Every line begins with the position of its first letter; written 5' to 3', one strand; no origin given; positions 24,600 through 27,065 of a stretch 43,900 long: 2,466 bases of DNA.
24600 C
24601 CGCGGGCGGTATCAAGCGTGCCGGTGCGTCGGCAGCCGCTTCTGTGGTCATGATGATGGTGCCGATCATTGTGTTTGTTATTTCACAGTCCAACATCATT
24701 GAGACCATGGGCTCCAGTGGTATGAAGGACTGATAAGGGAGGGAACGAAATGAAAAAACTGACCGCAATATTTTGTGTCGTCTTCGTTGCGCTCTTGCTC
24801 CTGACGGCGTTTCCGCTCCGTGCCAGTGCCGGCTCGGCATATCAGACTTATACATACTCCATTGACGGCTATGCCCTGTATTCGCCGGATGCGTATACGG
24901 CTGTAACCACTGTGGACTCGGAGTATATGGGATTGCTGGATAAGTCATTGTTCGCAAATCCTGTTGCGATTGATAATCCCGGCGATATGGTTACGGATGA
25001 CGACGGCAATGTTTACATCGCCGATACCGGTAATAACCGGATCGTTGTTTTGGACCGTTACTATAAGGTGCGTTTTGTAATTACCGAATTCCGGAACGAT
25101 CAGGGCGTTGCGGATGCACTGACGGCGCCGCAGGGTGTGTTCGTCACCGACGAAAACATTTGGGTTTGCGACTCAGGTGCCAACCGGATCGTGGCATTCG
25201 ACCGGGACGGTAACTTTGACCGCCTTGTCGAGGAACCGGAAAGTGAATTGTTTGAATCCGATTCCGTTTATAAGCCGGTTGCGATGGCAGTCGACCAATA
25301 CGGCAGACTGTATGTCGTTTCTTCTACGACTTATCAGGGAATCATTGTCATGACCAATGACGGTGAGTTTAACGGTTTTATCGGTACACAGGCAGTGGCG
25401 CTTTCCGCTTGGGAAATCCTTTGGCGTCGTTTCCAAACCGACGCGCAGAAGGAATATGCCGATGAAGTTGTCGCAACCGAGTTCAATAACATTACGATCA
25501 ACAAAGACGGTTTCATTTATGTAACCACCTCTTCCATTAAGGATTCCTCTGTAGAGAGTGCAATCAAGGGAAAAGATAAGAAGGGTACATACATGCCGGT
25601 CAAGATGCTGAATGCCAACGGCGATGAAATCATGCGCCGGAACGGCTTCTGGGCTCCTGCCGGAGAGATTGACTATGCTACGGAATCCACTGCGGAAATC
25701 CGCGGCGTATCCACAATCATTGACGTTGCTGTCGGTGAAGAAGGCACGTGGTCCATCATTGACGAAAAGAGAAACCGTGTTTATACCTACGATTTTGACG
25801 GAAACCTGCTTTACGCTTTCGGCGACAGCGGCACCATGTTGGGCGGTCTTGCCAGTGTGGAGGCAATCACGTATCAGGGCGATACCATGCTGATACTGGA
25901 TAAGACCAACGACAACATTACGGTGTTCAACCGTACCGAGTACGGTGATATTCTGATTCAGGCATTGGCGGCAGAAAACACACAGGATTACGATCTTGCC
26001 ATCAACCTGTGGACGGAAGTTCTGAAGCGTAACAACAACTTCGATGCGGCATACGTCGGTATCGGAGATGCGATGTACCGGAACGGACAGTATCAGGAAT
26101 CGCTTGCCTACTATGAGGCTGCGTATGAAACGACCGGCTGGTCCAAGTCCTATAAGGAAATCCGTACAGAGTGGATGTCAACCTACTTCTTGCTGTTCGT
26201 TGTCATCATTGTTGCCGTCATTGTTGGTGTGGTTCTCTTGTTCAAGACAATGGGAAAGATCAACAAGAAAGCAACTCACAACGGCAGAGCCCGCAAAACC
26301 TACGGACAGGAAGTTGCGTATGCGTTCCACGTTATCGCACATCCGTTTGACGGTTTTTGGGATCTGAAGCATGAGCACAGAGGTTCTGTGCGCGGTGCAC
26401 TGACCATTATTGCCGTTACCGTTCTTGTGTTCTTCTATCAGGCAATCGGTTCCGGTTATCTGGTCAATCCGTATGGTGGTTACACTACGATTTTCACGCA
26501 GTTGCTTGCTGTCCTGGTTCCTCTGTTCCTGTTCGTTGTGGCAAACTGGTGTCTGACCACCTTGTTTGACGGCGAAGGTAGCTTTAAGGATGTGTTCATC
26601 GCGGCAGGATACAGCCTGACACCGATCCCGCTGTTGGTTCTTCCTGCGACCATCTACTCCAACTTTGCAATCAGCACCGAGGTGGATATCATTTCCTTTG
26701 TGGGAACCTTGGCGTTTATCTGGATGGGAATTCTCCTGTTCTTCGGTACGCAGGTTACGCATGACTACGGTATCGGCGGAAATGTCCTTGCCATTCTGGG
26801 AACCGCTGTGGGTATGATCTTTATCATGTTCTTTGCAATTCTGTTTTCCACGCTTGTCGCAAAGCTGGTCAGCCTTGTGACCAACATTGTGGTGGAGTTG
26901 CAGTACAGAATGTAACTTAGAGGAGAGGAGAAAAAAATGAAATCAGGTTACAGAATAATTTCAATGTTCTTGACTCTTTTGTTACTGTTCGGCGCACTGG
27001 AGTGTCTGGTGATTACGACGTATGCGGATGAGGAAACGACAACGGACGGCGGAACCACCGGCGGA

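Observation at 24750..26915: Membrane protein combining an NHL beta-propeller, TPR and a Yip1-like domain inside a transporter operon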

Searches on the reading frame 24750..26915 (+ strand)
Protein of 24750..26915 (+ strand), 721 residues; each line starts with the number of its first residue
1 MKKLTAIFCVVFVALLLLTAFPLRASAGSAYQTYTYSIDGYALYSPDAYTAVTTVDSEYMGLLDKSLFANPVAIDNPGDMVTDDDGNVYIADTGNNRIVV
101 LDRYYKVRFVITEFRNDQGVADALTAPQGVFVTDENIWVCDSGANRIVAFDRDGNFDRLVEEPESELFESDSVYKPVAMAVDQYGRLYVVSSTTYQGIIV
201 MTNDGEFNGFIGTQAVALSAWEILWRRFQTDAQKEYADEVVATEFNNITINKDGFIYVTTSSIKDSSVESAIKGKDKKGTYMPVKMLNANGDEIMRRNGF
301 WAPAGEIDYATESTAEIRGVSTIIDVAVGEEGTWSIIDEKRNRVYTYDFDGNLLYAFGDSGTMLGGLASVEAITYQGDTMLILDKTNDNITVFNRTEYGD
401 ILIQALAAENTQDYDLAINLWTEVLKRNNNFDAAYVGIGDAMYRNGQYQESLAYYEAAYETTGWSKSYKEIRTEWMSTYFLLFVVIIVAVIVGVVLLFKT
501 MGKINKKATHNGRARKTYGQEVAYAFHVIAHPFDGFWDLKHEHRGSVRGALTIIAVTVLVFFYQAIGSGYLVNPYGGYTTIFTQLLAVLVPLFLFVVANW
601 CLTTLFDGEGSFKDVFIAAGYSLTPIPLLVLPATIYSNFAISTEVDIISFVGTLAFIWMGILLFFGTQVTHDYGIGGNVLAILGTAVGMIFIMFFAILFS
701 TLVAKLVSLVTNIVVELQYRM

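Call 3: search_protein_families(library=pfam, proteins=[window:24750-26915:+], max_evalue=0.1)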
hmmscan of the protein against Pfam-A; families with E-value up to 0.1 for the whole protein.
window:24750-26915:+ (721 aa): 16 families
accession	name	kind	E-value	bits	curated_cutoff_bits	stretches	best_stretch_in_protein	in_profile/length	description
PF04893.22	Yip1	-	1.2e-15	58.2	28.6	1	526-696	1-171/173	Yip1 domain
PF01436.27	NHL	-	3.6e-10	39.8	20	2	76-100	3-27/28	NHL repeat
PF13432.12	TPR_16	-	3.2e-07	31.1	32.7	1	404-460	3-59/65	Tetratricopeptide repeat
PF08450.18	SGL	-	9.6e-07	29.1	26.3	1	70-165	131-225/246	SMP-30/Gluconolactonase/LRE-like region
PF07719.23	TPR_2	-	1.4e-06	28.4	27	1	434-460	3-29/34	Tetratricopeptide repeat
PF25063.1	ARM_TT21_C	-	0.00086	19.7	35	1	409-464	106-161/209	Tetratricopeptide repeat protein 21 C-terminal ARM domain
PF13424.12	TPR_12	-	0.0019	18.8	30.1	1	414-460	26-73/77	Tetratricopeptide repeat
PF23500.1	DUF7133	-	0.0028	17.5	27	1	171-196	24-49/385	Domain of unknown function (DUF7133)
PF24379.1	DUF7535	-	0.0049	17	27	1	580-607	31-58/60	Family of unknown function (DUF7535)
PF14559.12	TPR_19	-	0.0056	17.4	25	1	412-457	5-50/68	Tetratricopeptide repeat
PF13428.12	TPR_14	-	0.0081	17.2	23.5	0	433-464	2-33/44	Tetratricopeptide repeat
PF01002.24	Flavi_NS2B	-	0.014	15.7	23.5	1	311-344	58-91/127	Flavivirus non-structural protein NS2B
PF25021.1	TEN_NHL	-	0.014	14.8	27.1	0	67-99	322-354/357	Teneurin NHL domain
PF13449.12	Phytase-like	-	0.023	15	27.6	0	132-165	75-109/284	Esterase-like activity of phytase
PF13414.12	TPR_11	-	0.032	14.3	26.8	1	412-446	8-42/42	TPR repeat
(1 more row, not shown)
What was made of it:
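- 24831..25937 (+): Six-bladed NHL beta-propeller, aa 28-396, extracytoplasmic, with a conserved helical insertion at aa ~213-245. Pfam NHL and SGL (call 3).
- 25938..26129 (+): Two TPR-like helical hairpins, aa 397-460. TPR_2 28.4 bits, TPR_16 31.1 bits (call 3).
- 26325..26912 (+): Yip1 domain, aa 526-696 (5 TM helices), plus a C-terminal helix extension; conserved motifs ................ and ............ lie on the predicted cytoplasmic face. PF04893 at 58.2 bits (call 3).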

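Call 4: search_protein_families(library=ncbifam, proteins=[window:24750-26915:+], max_evalue=0.1)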
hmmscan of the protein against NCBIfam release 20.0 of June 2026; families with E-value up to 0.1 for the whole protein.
window:24750-26915:+ (721 aa): 7 families
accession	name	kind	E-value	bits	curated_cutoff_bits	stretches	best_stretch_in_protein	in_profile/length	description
NF035926.1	scyF_NHL_VPEP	equivalog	8.2e-14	51.5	350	2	79-156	204-279/376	scytonemin biosynthesis PEP-CTERM protein ScyF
NF033206.1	ScyE_fam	subfamily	2.3e-06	27.4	80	1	120-167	3-181/333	ScyD/ScyE family protein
NF047780.1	LIC12708_fam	subfamily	0.00053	19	150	0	126-197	58-143/391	LIC_12708 family protein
NF053768.1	CIS12_fam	equivalog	0.001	17.9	860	1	93-202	95-196/715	CIS12 family contractile injection system protein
TIGR02604.1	Piru_Ver_Nterm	subfamily_domain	0.0063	15.9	122.2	0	173-196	13-36/367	PVC-type heme-binding CxxCH protein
NF047371.1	FlcA_CTERM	equivalog_domain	0.0066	14.9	300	1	411-462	486-537/646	periplasmic flagellar collar protein FlcA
NF033920.0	C39_PA2778_fam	equivalog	0.042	13.3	150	1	404-462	162-220/255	PA2778 family cysteine peptidase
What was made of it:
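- Weak hits to ScyF/ScyE-type and phytase-like propellers (calls 3, 4).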

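Call 9: find_homologous_proteins(query=window:24750-26915:+)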
Query window:24750-26915:+ (721 aa): 4007 proteins with E <= 0.001 among 8000 candidates; the best 120 are listed.
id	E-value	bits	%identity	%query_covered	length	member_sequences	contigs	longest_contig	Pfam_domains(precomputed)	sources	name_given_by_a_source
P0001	0.0e+0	1600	99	100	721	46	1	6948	PF04893.23,PF13432.13,PF01436.28,PF07719.24,PF08450.19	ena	-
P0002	0.0e+0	1382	83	100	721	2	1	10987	PF04893.23,PF13432.13,PF01436.28,PF07719.24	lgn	-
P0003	0.0e+0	1231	74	100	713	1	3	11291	PF04893.23,PF01436.28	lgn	-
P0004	0.0e+0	1150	69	100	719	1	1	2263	PF04893.23,PF13432.13,PF01436.28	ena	-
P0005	0.0e+0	1149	69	100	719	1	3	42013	PF04893.23,PF13432.13,PF01436.28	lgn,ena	-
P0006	0.0e+0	1149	69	100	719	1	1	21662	PF04893.23,PF13432.13,PF01436.28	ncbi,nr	ncbi:MAG: YIP1 family protein [Clostridia bacterium]|nr:YIP1 family protein [Clostridia bacterium]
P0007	0.0e+0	1149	69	100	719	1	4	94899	PF04893.23,PF13432.13,PF01436.28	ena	-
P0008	0.0e+0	1149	69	100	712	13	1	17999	PF04893.23,PF13432.13,PF01436.28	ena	-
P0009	0.0e+0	1148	69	100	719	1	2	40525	PF04893.23,PF13432.13,PF01436.28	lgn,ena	-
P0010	0.0e+0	1148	69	100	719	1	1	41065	PF04893.23,PF13432.13,PF01436.28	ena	-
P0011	0.0e+0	1147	70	100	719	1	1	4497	PF04893.23,PF13432.13,PF01436.28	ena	-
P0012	0.0e+0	1147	69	100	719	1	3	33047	PF04893.23,PF13432.13,PF01436.28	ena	-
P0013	0.0e+0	1146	69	100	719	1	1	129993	PF04893.23,PF13432.13,PF01436.28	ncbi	-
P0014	0.0e+0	1146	69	100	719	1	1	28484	PF04893.23,PF13432.13,PF01436.28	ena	-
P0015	0.0e+0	1146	69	100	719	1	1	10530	PF04893.23,PF13432.13,PF01436.28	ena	-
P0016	0.0e+0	1146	69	100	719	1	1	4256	PF04893.23,PF13432.13,PF01436.28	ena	-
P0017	0.0e+0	1145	69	100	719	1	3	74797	PF04893.23,PF13432.13,PF01436.28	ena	-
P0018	0.0e+0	1145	69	100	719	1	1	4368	PF04893.23,PF13432.13,PF01436.28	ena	-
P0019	0.0e+0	1145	69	100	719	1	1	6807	PF04893.23,PF13432.13,PF01436.28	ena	-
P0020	0.0e+0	1145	69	100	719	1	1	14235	PF04893.23,PF13432.13,PF01436.28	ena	-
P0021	0.0e+0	1144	69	100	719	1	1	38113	PF04893.23,PF13432.13,PF01436.28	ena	-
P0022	0.0e+0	1144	69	100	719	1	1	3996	PF04893.23,PF13432.13,PF01436.28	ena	-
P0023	0.0e+0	1143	69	100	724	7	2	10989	PF04893.23,PF13432.13,PF01436.28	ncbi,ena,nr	ncbi:MAG: YIP1 family protein [Clostridia bacterium]|nr:YIP1 family protein [Clostridia bacterium]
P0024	0.0e+0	1143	69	100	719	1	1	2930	PF04893.23,PF13432.13,PF01436.28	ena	-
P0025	0.0e+0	1143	69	100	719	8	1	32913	PF04893.23,PF13432.13,PF01436.28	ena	-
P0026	0.0e+0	1142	69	100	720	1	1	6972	PF04893.23,PF13432.13,PF01436.28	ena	-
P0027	0.0e+0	1142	69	100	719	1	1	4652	PF04893.23,PF13432.13,PF01436.28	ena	-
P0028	0.0e+0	1142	69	100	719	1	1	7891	PF04893.23,PF13432.13,PF01436.28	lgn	-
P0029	0.0e+0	1142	69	100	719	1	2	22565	PF04893.23,PF13432.13,PF01436.28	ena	-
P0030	0.0e+0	1141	69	100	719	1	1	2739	PF04893.23,PF13432.13,PF01436.28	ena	-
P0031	0.0e+0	1141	69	100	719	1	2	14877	PF04893.23,PF13432.13,PF01436.28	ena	-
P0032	0.0e+0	1140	69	100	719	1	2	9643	PF04893.23,PF13432.13,PF01436.28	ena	-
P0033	0.0e+0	1140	69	100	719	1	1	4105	PF04893.23,PF13432.13,PF01436.28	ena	-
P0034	0.0e+0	1140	69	100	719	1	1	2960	PF04893.23,PF13432.13,PF01436.28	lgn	-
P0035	0.0e+0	1140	69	100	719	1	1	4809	PF04893.23,PF13432.13,PF01436.28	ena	-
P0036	0.0e+0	1140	69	100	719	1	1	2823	PF04893.23,PF01436.28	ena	-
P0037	0.0e+0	1140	68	100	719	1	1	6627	PF04893.23,PF01436.28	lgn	-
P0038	0.0e+0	1139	69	100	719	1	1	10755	PF04893.23,PF13432.13,PF01436.28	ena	-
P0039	0.0e+0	1139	69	100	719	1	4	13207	PF04893.23,PF13432.13,PF01436.28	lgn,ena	-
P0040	0.0e+0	1139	69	100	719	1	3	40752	PF04893.23,PF13432.13,PF01436.28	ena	-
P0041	0.0e+0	1139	69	100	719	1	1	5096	PF04893.23,PF13432.13,PF01436.28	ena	-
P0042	0.0e+0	1139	69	100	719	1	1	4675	PF04893.23,PF13432.13,PF01436.28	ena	-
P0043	0.0e+0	1139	69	100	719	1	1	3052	PF04893.23,PF13432.13,PF01436.28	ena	-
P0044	0.0e+0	1138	68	100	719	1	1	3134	PF04893.23,PF13432.13,PF01436.28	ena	-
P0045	0.0e+0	1138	69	100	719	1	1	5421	PF04893.23,PF13432.13,PF01436.28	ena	-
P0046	0.0e+0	1138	69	100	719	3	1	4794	PF04893.23,PF13432.13,PF01436.28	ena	-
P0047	0.0e+0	1138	69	100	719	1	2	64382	PF04893.23,PF13432.13,PF01436.28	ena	-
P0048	0.0e+0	1137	69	100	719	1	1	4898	PF04893.23,PF13432.13,PF01436.28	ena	-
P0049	0.0e+0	1137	69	100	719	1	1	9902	PF04893.23,PF13432.13,PF01436.28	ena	-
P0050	0.0e+0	1137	69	100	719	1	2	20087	PF04893.23,PF13432.13,PF01436.28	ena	-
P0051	0.0e+0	1137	69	100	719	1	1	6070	PF04893.23,PF13432.13,PF01436.28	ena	-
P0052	0.0e+0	1137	69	100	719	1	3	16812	PF04893.23,PF13432.13,PF01436.28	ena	-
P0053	0.0e+0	1136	69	100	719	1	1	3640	PF04893.23,PF13432.13,PF01436.28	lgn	-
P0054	0.0e+0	1136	69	100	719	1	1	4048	PF04893.23,PF01436.28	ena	-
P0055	0.0e+0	1136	69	100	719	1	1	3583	PF04893.23,PF13432.13,PF01436.28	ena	-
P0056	0.0e+0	1136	69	100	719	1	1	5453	PF04893.23,PF13432.13,PF01436.28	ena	-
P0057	0.0e+0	1136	68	100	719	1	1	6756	PF04893.23,PF13432.13,PF01436.28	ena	-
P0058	0.0e+0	1136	69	100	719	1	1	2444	PF04893.23,PF13432.13,PF01436.28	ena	-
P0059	0.0e+0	1136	68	100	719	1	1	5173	PF04893.23,PF13432.13,PF01436.28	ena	-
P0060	0.0e+0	1136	69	100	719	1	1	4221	PF04893.23,PF13432.13,PF01436.28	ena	-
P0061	0.0e+0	1135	69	100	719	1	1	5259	PF04893.23,PF13432.13,PF01436.28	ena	-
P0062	0.0e+0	1135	69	100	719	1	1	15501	PF04893.23,PF13432.13,PF01436.28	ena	-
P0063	0.0e+0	1135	69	100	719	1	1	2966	PF04893.23,PF13432.13,PF01436.28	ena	-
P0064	0.0e+0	1134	68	100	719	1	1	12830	PF04893.23,PF13432.13,PF01436.28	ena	-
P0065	0.0e+0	1134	69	100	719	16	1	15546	PF04893.23,PF13432.13,PF01436.28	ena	-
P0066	0.0e+0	1134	69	100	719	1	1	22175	PF04893.23,PF13432.13,PF01436.28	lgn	-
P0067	0.0e+0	1134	69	100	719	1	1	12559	PF04893.23,PF13432.13,PF01436.28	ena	-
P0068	0.0e+0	1134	69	100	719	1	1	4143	PF04893.23,PF13432.13,PF01436.28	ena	-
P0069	0.0e+0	1134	69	100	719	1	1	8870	PF04893.23,PF13432.13,PF01436.28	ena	-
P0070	0.0e+0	1134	68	100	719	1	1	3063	PF04893.23,PF13432.13,PF01436.28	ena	-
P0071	0.0e+0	1133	68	100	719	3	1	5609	PF04893.23,PF13432.13,PF01436.28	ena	-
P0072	0.0e+0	1133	69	100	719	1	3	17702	PF04893.23,PF13432.13,PF01436.28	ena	-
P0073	0.0e+0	1133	69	100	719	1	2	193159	PF04893.23,PF13432.13,PF01436.28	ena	-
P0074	0.0e+0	1132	68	100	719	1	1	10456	PF04893.23,PF13432.13,PF01436.28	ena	-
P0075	0.0e+0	1132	69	100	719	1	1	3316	PF04893.23,PF13432.13,PF01436.28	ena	-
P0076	0.0e+0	1132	68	100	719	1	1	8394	PF04893.23,PF13432.13,PF01436.28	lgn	-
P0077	0.0e+0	1132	68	100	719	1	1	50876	PF04893.23,PF13432.13,PF01436.28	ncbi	-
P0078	0.0e+0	1132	69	100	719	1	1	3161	PF04893.23,PF13432.13,PF01436.28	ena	-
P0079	0.0e+0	1132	68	100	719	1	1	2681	PF04893.23,PF13432.13,PF01436.28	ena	-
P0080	0.0e+0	1132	68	100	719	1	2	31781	PF04893.23,PF13432.13,PF01436.28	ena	-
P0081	0.0e+0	1131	68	100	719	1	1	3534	PF04893.23,PF13432.13,PF01436.28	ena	-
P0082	0.0e+0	1131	68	100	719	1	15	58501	PF04893.23,PF13432.13,PF01436.28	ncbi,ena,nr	ncbi:MAG: YIP1 family protein [Clostridia bacterium]|nr:YIP1 family protein [Clostridia bacterium]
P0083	0.0e+0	1131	68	100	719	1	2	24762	PF04893.23,PF13432.13,PF01436.28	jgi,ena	-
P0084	0.0e+0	1131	68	100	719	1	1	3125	PF04893.23,PF13432.13,PF01436.28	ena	-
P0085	0.0e+0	1131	68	100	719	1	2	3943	PF04893.23,PF13432.13,PF01436.28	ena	-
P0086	0.0e+0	1131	68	100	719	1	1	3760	PF04893.23,PF13432.13,PF01436.28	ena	-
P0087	0.0e+0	1131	68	100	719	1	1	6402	PF04893.23,PF13432.13,PF01436.28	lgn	-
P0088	0.0e+0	1131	68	100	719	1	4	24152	PF04893.23,PF13432.13,PF01436.28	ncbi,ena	-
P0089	0.0e+0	1131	68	100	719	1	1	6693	PF04893.23,PF13432.13,PF01436.28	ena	-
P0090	0.0e+0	1131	68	100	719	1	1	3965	PF04893.23,PF13432.13,PF01436.28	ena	-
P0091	0.0e+0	1131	68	100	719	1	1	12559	PF04893.23,PF13432.13,PF01436.28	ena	-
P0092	0.0e+0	1131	68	100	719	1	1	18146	PF04893.23,PF13432.13,PF01436.28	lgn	-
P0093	0.0e+0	1131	68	100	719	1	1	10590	PF04893.23,PF13432.13,PF01436.28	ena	-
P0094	0.0e+0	1131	69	100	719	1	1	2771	PF04893.23,PF13432.13,PF01436.28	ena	-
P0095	0.0e+0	1130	68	100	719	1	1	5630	PF04893.23,PF13432.13,PF01436.28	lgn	-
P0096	0.0e+0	1130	68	100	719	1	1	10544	PF04893.23,PF13432.13,PF01436.28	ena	-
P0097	0.0e+0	1130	68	100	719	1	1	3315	PF04893.23,PF13432.13,PF01436.28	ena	-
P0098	0.0e+0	1130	68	100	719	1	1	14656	PF04893.23,PF13432.13,PF01436.28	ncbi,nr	ncbi:MAG: YIP1 family protein [Clostridia bacterium]|nr:YIP1 family protein [Clostridia bacterium]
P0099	0.0e+0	1130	69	100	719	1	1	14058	PF04893.23,PF13432.13,PF01436.28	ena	-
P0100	0.0e+0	1130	68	100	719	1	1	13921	PF04893.23,PF01436.28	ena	-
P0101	0.0e+0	1129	68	100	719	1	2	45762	PF04893.23,PF13432.13,PF01436.28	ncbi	-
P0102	0.0e+0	1129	69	100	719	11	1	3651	PF04893.23,PF13432.13,PF01436.28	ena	-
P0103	0.0e+0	1129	68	100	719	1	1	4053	PF04893.23,PF13432.13,PF01436.28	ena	-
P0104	0.0e+0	1129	69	100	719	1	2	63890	PF04893.23,PF13432.13,PF01436.28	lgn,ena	-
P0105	0.0e+0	1129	68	100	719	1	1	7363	PF04893.23,PF13432.13,PF01436.28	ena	-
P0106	0.0e+0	1129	69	100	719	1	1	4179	PF04893.23,PF01436.28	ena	-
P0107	0.0e+0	1129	68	100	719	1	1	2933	PF04893.23,PF13432.13,PF01436.28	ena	-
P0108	0.0e+0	1129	68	100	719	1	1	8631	PF04893.23,PF13432.13,PF01436.28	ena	-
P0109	0.0e+0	1129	68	100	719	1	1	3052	PF04893.23,PF13432.13,PF01436.28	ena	-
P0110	0.0e+0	1128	68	100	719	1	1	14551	PF04893.23,PF13432.13,PF01436.28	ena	-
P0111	0.0e+0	1128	68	100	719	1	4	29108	PF04893.23,PF13432.13,PF01436.28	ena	-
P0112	0.0e+0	1128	68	100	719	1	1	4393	PF04893.23,PF13432.13,PF01436.28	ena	-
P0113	0.0e+0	1128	69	100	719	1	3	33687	PF04893.23,PF13432.13,PF01436.28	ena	-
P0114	0.0e+0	1128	67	100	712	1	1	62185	PF04893.23,PF13432.13,PF01436.28,PF07719.24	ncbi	-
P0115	0.0e+0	1128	68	100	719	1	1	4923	PF04893.23,PF13432.13,PF01436.28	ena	-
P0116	0.0e+0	1128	68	100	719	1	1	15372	PF04893.23,PF13432.13,PF01436.28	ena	-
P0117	0.0e+0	1127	68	100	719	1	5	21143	PF04893.23,PF13432.13,PF01436.28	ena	-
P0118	0.0e+0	1127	69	100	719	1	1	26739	PF04893.23,PF13432.13,PF01436.28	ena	-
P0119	0.0e+0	1127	68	100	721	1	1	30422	PF04893.23,PF13432.13,PF01436.28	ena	-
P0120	0.0e+0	1127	68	100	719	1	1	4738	PF04893.23,PF13432.13,PF01436.28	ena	-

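Call 12: find_related_loci(query=window:24750-26915:+, collection=genome_contigs, flank=10000)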
Query window:24750-26915:+ (721 aa) in genome_contigs; peptide patterns used: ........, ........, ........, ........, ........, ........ (x = any residue, [..] = any of these).
41 stretches matched a pattern; 20 encode a relative of the query (tblastn E <= 1e-3); 20 distinct loci.
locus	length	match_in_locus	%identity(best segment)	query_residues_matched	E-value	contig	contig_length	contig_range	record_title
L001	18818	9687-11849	83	1-721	0e+0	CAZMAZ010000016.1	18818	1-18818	MAG TPA_asm: uncultured Clostridium sp. isolate SRP225648_co1_463 genome assembly, contig: NODE_7138_length_18818_cov_14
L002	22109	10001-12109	64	10-720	0e+0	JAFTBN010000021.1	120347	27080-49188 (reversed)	MAG: Clostridia bacterium isolate RGIG3668 Goat_Rumen.Co__c638440, whole genome shotgun sequence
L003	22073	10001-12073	62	25-721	0e+0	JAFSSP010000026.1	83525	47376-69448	MAG: Clostridia bacterium isolate RGIG3436 Goat_Rumen.Co__c2305776, whole genome shotgun sequence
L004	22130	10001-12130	60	1-721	0e+0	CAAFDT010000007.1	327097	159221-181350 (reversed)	MAG TPA_asm: Clostridia bacterium, isolate HGM12650, WGS project CAAFDT010000000 data, contig: SRS098571_58_k99_92100, w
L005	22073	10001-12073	61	25-721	0e+0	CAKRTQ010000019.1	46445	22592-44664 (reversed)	MAG: uncultured Eubacteriales bacterium isolate REFINED_METABAT215_TOP10_CONTIGS_1500_ASSEMBLY_K77_MERGED__Hadza_MoBio_h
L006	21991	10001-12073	60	25-721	0e+0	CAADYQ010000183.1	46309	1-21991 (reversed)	MAG TPA_asm: Clostridia bacterium, isolate HGM12681, WGS project CAADYQ010000000 data, contig: ERS396355_37_k85_232564,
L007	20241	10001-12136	53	1-721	0e+0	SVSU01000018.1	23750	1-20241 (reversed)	MAG: Oscillospiraceae bacterium isolate SIG677 NODE_41343_length_23750_cov_1.515091, whole genome shotgun sequence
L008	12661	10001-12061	51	28-721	0e+0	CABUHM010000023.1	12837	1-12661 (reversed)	MAG TPA_asm: uncultured Clostridiales bacterium isolate MGYG-HGUT-03996 genome assembly, contig: GUT_GENOME253122_23, wh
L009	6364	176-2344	51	1-721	0e+0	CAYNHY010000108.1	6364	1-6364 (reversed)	MAG TPA_asm: uncultured Ruminococcus sp. isolate SRP350583_co2_302 genome assembly, contig: NODE_18526_length_6364_cov_1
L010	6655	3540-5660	50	2-720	0e+0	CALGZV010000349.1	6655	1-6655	MAG TPA_asm: uncultured Clostridia bacterium isolate ERR911969_bin.111_CONCOCT_v1.1_MAG genome assembly, contig: ERZ8245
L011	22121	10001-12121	50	2-720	0e+0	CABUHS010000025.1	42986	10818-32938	MAG TPA_asm: uncultured Clostridiales bacterium isolate MGYG-HGUT-04030 genome assembly, contig: GUT_GENOME254230_25, wh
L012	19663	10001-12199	50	1-721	0e+0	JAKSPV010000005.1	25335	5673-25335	MAG: Clostridia bacterium isolate Horse_feces212 MAG212_5, whole genome shotgun sequence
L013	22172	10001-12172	31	15-720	2e-117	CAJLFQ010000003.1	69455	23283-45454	MAG TPA_asm: uncultured Clostridiales bacterium isolate ERR1430500-bin.41 genome assembly, contig: NODE_387_length_69455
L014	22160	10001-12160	31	18-720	4e-111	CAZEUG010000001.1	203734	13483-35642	MAG TPA_asm: uncultured Oscillospiraceae bacterium isolate SRP350583_co3_72 genome assembly, contig: NODE_24_length_2037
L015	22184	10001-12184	32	11-720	2e-117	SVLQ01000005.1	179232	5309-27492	MAG: Oscillospiraceae bacterium isolate SIG491 NODE_1396_length_179232_cov_4.237297, whole genome shotgun sequence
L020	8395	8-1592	32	186-721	2e-86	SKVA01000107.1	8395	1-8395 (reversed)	MAG: Spirochaetaceae bacterium isolate CSSed162cmB_142 CSSed16-2cmB-35720, whole genome shotgun sequence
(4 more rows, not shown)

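Call 18: search_solved_structures(query=window:24750-26915:+, max_evalue=1)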
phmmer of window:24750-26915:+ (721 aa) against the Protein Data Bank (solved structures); distinct sequences matched with E-value up to 1: 76 (the best 60 are shown).
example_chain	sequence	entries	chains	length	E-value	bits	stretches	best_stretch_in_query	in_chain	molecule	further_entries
7zqg_A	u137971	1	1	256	1.6e-14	56.2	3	73-155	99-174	Pizza6-KSH-TSH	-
7zpw_A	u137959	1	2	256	1.8e-14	56.1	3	73-155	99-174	Pizza6-TSK-TSH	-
7zq2_A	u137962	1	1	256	2.3e-14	55.7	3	73-155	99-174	Pizza6-RSH-TSH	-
7zpz_A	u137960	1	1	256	2.5e-14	55.6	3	73-155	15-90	Pizza6-TSR-TSH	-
7zph_A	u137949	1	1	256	6.5e-14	54.2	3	73-155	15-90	Pizza6-TNK-RSH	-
7zcj_A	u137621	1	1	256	9.6e-14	53.7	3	73-155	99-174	Pizza6-TNH-TSH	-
6i37_A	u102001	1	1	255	3.7e-13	51.7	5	73-155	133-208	nv1Pizza6-AYW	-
6i38_A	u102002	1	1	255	3.8e-13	51.7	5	73-155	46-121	nv2Pizza6-AYW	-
6f0s_A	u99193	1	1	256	3.9e-13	51.6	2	73-155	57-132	Pizza6-SYW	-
6i3b_A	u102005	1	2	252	7.6e-13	50.7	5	73-155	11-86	cPizza6-AYW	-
6f0q_A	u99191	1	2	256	2.2e-12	49.2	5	73-155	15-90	Pizza6-AYW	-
3wwa_A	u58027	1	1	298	6.4e-12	47.6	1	73-150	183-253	Pizza7H protein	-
6qsd_A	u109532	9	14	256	7.8e-12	47.3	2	73-155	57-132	Pizza6S | Pizza6-S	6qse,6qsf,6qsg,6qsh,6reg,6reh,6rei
6f0t_A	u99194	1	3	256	9.9e-12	47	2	73-150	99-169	Pizza6-SFW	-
6rej_A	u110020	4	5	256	1.6e-11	46.3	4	73-155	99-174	Pizza6-SH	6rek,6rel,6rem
1rwi_B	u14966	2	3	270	2.1e-07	32.7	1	73-198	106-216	Serine/threonine-protein kinase pknD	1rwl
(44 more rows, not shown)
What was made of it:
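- On NHL-repeat beta-propeller: PDB sequence hits to Pizza/PknD-derived NHL proteins at E about 1e-14 (call 18).
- On Tetratricopeptide repeat: PDB consensus-TPR hits at E 1e-6 (call 18).
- Checked: PDB sequence hits include the Pizza and PknD NHL proteins, E about 1e-14 (call 18).
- The NHL propeller of PknD is thought to be a ligand sensor (known family; PDB 1rwi hit in call 18).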
